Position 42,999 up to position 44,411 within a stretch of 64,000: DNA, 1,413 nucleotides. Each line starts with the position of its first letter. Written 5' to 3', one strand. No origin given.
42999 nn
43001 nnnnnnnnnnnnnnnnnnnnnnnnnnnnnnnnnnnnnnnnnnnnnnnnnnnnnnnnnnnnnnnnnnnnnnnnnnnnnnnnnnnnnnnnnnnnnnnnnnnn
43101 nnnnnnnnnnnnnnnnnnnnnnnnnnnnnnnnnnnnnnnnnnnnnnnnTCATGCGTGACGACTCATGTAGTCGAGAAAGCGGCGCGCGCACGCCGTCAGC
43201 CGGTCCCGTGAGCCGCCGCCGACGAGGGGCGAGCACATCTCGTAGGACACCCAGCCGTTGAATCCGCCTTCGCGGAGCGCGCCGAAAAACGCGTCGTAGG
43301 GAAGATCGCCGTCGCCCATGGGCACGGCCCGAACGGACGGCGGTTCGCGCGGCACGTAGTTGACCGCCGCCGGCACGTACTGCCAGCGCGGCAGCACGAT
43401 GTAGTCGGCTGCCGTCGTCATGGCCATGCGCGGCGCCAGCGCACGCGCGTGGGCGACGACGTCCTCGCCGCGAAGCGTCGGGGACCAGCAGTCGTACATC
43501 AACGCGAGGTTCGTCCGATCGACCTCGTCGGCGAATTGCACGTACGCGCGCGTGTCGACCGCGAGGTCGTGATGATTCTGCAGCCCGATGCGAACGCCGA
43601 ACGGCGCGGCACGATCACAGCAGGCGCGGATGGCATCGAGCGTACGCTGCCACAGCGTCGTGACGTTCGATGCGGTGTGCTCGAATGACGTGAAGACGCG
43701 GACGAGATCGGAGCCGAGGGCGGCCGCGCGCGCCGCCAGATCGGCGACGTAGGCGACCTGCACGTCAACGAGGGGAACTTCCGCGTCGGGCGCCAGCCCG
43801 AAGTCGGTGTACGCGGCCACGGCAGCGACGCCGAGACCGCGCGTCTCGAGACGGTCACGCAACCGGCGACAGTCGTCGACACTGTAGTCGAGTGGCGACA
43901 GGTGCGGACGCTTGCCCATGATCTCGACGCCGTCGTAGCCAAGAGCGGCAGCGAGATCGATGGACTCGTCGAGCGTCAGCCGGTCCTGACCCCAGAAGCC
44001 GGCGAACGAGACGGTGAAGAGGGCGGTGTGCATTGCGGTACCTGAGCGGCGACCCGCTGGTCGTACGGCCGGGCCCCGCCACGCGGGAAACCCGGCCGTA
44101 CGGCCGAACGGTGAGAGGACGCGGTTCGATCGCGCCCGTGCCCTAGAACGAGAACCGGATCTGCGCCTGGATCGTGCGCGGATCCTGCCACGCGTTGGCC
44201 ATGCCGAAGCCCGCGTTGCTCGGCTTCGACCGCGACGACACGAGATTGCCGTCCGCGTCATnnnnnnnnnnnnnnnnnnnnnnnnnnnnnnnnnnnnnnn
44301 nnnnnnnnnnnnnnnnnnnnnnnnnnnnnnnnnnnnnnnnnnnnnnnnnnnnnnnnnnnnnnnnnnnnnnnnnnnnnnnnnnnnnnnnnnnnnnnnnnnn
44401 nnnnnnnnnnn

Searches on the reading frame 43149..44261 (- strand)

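Call 10: search_protein_families(library=pfam, proteins=[window:43149-44261:-])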
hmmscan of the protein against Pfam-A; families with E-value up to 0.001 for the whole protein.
window:43149-44261:- (370 aa): 1 family
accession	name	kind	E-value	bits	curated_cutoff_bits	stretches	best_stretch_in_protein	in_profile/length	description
PF01261.30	AP_endonuc_2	-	2.7e-32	112.9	31.1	1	101-345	1-232/249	Xylose isomerase-like TIM barrel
